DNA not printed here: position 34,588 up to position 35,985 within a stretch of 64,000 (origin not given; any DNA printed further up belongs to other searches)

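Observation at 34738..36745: Truncated, apparently polymerase-dead DnaE-like gene coupled to a WYL regulator and a PD-(D/E)xK protein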

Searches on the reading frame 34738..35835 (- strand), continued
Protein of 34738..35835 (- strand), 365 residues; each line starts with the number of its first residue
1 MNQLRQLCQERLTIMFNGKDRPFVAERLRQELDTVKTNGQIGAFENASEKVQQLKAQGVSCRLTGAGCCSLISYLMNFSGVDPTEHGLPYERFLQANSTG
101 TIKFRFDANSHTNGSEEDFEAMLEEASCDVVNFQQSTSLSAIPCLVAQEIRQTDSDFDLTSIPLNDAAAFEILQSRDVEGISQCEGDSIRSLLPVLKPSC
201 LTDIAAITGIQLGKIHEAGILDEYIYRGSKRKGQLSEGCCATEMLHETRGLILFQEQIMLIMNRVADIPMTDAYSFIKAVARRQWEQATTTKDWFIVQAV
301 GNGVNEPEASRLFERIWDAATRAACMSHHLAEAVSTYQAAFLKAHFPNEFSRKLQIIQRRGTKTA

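Call 49: search_dna_similar(query=window:34738-35835:-, collection=phages, mode=protein, max_rows=12)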
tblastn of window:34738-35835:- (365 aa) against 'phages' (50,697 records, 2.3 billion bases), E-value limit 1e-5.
Records with a match: 780; places in all: 780; records where one place covers at least 80% of the query: 0.
Best place of each record, by identity: <60% 780.
By first word of the organism name: Pseudomonas 299; Streptomyces 207; Mycobacterium 47; Gordonia 37; Microbacterium 32; Escherichia 30; Bacteriophage 28; Rhizobium 10; Serratia 8; Bacteroides 7; and 30 more.
By host as written in the record: Pseudomonas aeruginosa 118; Pseudomonas aeruginosa PAO1 84; Streptomyces griseus ATCC 10137 81; - 68; Streptomyces lividans JI 1326 44; Mycobacterium smegmatis mc2 155 31; Pseudomonas sp. 28; Gordonia rubripertincta NRRL B-16540 24; and 124 more.
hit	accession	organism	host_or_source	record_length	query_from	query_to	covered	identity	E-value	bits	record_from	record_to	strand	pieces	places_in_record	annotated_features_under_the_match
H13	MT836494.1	Bacteriophage sp.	human fecal samples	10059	83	350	73%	25.6%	1e-15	84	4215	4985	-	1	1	record has no annotation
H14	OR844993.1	Staphylococcus phage SA 1306 Kay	Staphylococcus aureus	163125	131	350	60%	28.7%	2e-19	96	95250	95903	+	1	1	record has no annotation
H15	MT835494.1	Bacteriophage sp.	human fecal samples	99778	110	350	66%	25.6%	3e-16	86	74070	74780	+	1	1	record has no annotation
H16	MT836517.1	Bacteriophage sp.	human fecal samples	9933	148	357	58%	29.4%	5e-15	82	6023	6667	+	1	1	record has no annotation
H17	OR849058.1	Listeria phage LM 4-14-1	Listeria monocytogenes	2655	138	350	58%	29.0%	4e-17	88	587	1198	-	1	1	record has no annotation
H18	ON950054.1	Tenacibaculum phage Larrie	Tenacibaculum sp.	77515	110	350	66%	25.5%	3e-11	71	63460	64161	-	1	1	DNA polymerase III alpha subunit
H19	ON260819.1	Streptomyces phage SaltySpitoon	Streptomyces griseus ATCC 10137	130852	138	350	58%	27.4%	2e-12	74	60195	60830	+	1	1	81: DnaE-like DNA polymerase III alpha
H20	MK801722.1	Streptomyces phage Birchlyn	Streptomyces griseus ATCC 10137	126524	138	350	58%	27.4%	3e-12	74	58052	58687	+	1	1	79: DnaE-like DNA polymerase III subunit alpha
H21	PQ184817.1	Streptomyces phage Jollison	Streptomyces lividans JI 1326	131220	138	350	58%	27.4%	3e-12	74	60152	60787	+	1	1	81: DnaE-like DNA polymerase III alpha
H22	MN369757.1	Streptomyces phage Bordeaux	Streptomyces griseus ATCC 10137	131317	138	350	58%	27.4%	3e-12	74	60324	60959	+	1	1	80: DnaE-like DNA polymerase III alpha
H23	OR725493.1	Streptomyces phage Spelly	Streptomyces griseus ATCC 10137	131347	138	350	58%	27.4%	3e-12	74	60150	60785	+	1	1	82: DnaE-like DNA polymerase III alpha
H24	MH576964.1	Streptomyces phage Starbow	Streptomyces griseus ATCC 10137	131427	138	350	58%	27.4%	3e-12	74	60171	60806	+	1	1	80: DnaE-like DNA polymerase III alpha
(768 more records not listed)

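Call 50: get_annotated_region(hit=H9, flank=7000)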
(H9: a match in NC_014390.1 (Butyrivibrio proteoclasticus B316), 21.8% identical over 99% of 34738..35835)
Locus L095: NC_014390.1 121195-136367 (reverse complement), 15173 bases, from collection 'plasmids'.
description: Butyrivibrio proteoclasticus B316 plasmid pCY186, complete sequence
organism: Butyrivibrio proteoclasticus B316 (NCBI taxid 515622)
taxonomy: Bacteria; Bacillota; Clostridia; Lachnospirales; Lachnospiraceae; Butyrivibrio; Butyrivibrio proteoclasticus; Butyrivibrio proteoclasticus B316
host: -; source: -; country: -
typing (MOB-suite, as given by PLSDB): non-mobilizable; replicon rep_cluster_1089; mating-pair formation MPF_T
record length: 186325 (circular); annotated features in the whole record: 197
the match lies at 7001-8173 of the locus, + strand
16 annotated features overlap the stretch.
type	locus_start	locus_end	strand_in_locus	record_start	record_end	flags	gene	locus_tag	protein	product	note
CDS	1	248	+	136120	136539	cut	-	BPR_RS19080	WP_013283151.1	hypothetical protein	-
CDS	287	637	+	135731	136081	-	-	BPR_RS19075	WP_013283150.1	helix-turn-helix domain-containing protein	GO:0006270 - DNA replication initiation [Evidence IEA]; GO:0006275 - regulation of DNA replication [Evidence IEA]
CDS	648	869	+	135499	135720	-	-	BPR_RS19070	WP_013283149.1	hypothetical protein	-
CDS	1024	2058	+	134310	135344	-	-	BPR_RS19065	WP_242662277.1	WYL domain-containing protein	-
CDS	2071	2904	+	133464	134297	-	-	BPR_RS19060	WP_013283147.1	hypothetical protein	-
CDS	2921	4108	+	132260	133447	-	-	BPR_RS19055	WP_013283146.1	MBL fold metallo-hydrolase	-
CDS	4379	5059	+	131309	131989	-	-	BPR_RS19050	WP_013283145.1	hypothetical protein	-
CDS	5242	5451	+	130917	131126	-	-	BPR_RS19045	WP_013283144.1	hypothetical protein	-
CDS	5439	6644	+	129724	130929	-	dnaX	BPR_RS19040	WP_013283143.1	DNA polymerase III subunit gamma/tau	GO:0006260 - DNA replication [Evidence IEA]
CDS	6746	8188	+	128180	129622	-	-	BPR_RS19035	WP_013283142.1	hypothetical protein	-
CDS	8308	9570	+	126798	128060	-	-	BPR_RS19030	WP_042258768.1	AAA family ATPase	-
CDS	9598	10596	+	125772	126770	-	-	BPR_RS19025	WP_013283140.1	hypothetical protein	-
CDS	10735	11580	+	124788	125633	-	-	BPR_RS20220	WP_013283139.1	DnaA/Hda family protein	-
CDS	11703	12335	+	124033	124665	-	-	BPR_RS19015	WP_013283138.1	SGNH/GDSL hydrolase family protein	-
CDS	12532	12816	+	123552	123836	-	-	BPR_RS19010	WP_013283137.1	hypothetical protein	-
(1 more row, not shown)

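Call 51: get_annotated_region(hit=H3, flank=7000)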
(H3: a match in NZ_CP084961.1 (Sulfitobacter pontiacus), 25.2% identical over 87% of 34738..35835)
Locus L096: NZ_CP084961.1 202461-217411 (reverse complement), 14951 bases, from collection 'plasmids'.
description: Sulfitobacter pontiacus strain DSM 110277 plasmid pDSM110277_b, complete sequence
organism: Sulfitobacter pontiacus (NCBI taxid 60137)
taxonomy: Bacteria; Pseudomonadota; Alphaproteobacteria; Rhodobacterales; Roseobacteraceae; Sulfitobacter; Sulfitobacter pontiacus
host: -; source: cell culture,Seawater from the North Pacific Ocean incubated within a mesocosm experiment with diatom ...; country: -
typing (MOB-suite, as given by PLSDB): non-mobilizable; replicon rep_cluster_361
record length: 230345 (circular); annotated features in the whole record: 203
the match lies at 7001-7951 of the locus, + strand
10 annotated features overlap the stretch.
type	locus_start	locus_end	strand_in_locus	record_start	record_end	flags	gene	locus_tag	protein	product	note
CDS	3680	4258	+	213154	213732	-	-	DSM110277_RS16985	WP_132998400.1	hypothetical protein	-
CDS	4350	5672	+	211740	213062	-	-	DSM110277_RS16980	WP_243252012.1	DNA polymerase Y family protein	-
CDS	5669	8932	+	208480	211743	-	-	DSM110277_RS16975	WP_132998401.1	error-prone DNA polymerase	GO:0006260 - DNA replication [Evidence IEA]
CDS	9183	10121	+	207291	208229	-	-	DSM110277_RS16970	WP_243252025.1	DctP family TRAP transporter solute-binding subunit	GO:0006810 - transport [Evidence IEA]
CDS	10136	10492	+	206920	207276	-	-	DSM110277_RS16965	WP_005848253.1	cupin domain-containing protein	-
CDS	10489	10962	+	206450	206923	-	-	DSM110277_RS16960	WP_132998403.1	TRAP transporter small permease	-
CDS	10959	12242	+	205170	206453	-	-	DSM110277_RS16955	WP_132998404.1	TRAP transporter large permease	GO:0008643 - carbohydrate transport [Evidence IEA]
CDS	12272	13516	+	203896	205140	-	-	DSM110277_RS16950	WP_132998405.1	Zn-dependent hydrolase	-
CDS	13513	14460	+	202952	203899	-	-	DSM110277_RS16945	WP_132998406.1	ornithine cyclodeaminase family protein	-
CDS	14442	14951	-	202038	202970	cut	-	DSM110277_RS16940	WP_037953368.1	LysR family transcriptional regulator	GO:0006355 - regulation of DNA-templated transcription [Evidence IEA]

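Call 52: search_protein_families(library=pfam, proteins=[L095:6746-8188:+, L095:1024-2058:+, L095:2071-2904:+, L095:2921-4108:+, L095:4379-5059:+, L095:5439-6644:+, L095:8308-9570:+, L095:9598-10596:+, L095:10735-11580:+], max_evalue=0.001)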
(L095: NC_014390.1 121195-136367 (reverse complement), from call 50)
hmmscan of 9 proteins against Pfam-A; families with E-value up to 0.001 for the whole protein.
L095:6746-8188:+ (480 aa): 2 families
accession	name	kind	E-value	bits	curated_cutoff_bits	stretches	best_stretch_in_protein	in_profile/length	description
PF17657.6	DNA_pol3_finger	-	4.7e-34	117.6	22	2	307-414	55-164/166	Bacterial DNA polymerase III alpha subunit finger domain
PF07733.18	DNA_pol3_alpha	-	2.2e-30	106.6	23.9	1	86-209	3-126/260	Bacterial DNA polymerase III alpha NTPase domain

L095:1024-2058:+ (344 aa): 2 families
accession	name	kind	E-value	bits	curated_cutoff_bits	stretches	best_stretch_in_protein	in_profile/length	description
PF13280.12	WYL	-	1.9e-12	47.4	21.8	1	157-230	3-70/70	WYL domain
PF25583.1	WCX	-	5.8e-07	30.2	23.9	1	266-334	3-70/76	WCX domain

L095:2071-2904:+ (277 aa): 0 families

L095:2921-4108:+ (395 aa): 2 families
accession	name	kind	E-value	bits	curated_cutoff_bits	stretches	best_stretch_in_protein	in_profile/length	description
PF12706.13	Lactamase_B_2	-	7e-12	45.8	27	1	45-194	15-171/200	Beta-lactamase superfamily domain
PF00753.33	Lactamase_B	-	1.1e-08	35.7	22.7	1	19-167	6-157/196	Metallo-beta-lactamase superfamily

L095:4379-5059:+ (226 aa): 0 families

L095:5439-6644:+ (401 aa): 11 families
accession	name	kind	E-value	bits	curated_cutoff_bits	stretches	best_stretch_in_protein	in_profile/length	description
PF13177.12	DNA_pol3_delta2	-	1.8e-42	145.5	27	1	21-181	2-160/161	DNA polymerase III, delta subunit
PF22608.2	DNAX_ATPase_lid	-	7.5e-15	54.9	27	1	186-233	2-49/49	DNA polymerase III clamp loader subunit, ATPase lid domain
PF00004.35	AAA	-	1.2e-12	48.9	21.2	1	41-176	1-126/131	ATPase family associated with various cellular activities (AAA)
PF12169.13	DNA_pol3_gamma3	-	1.3e-08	35.2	24.4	1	249-364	14-129/143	DNA polymerase III subunits gamma and tau domain III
PF05496.18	RuvB_N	-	4.3e-05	23.8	27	1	11-73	2-68/159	Holliday junction DNA helicase RuvB P-loop domain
PF16193.11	AAA_assoc_2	-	9.2e-05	23.1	34.3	1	197-242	3-48/81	AAA C-terminal domain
PF13401.12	AAA_22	-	0.00017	22.4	27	0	42-146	9-108/130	AAA domain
PF13238.12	AAA_18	-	0.0007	20.5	29.4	0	44-99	4-54/128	AAA domain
PF13173.12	AAA_14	-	0.00081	19.8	27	0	40-136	4-75/129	AAA domain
PF21960.2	RCF1-5-like_lid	-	0.00085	19.7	27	0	190-225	3-39/43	RCF1/5-like, AAA+ ATPase lid domain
PF13191.12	AAA_16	-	0.00096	20.1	32.6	0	20-65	4-51/167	AAA ATPase domain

L095:8308-9570:+ (420 aa): 10 families
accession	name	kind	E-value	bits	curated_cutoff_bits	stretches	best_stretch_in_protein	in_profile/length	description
PF00004.35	AAA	-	3e-19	70.2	21.2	1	42-161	1-129/131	ATPase family associated with various cellular activities (AAA)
PF01434.24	Peptidase_M41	-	1.7e-17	64.3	29.9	1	245-414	3-191/191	Peptidase family M41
PF20720.3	nSTAND3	-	3.9e-07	30.3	27.2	1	39-138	17-110/155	Novel STAND NTPase 3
PF13191.12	AAA_16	-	4.3e-07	31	32.6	1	40-74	25-60/167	AAA ATPase domain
PF05673.19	DUF815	-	1.5e-06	28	23.8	1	37-141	51-151/249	Protein of unknown function (DUF815)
PF00910.28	RNA_helicase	-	2.3e-05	25.3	21.5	1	42-124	1-77/105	RNA helicase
PF01926.29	MMR_HSR1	-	0.00011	22.7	21.9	1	42-67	2-24/113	50S ribosome-binding GTPase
PF03193.22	RsgA_GTPase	-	0.00013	22.3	30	1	25-85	91-152/174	RsgA GTPase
PF00493.29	MCM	-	0.00019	21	23.3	1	5-78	23-96/224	MCM P-loop domain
PF01580.24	FtsK_SpoIIIE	-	0.00024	21.1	24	1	24-62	26-62/221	FtsK/SpoIIIE family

L095:9598-10596:+ (332 aa): 1 family
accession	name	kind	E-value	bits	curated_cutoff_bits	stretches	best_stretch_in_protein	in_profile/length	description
PF07733.18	DNA_pol3_alpha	-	3.3e-12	47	23.9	1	14-134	2-121/260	Bacterial DNA polymerase III alpha NTPase domain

L095:10735-11580:+ (281 aa): 6 families
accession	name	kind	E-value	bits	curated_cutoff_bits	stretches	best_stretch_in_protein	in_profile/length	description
PF00308.24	Bac_DnaA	-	5.3e-41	141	23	1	120-276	3-160/162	Bacterial DnaA ATPAse domain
PF00004.35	AAA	-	1.7e-06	28.9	21.2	1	155-273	2-125/131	ATPase family associated with various cellular activities (AAA)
PF00910.28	RNA_helicase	-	1.9e-05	25.5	21.5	1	154-243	1-75/105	RNA helicase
PF01637.24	ATPase_2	-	3.3e-05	24.2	33.2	1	148-189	17-57/225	ATPase domain predominantly from Archaea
PF07693.20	KAP_NTPase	-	3.7e-05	23.6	20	1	138-188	7-48/293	KAP family P-loop domain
PF01695.23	IstB_IS21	-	0.00058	19.9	24.1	1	155-256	96-194/238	IstB-like ATP binding protein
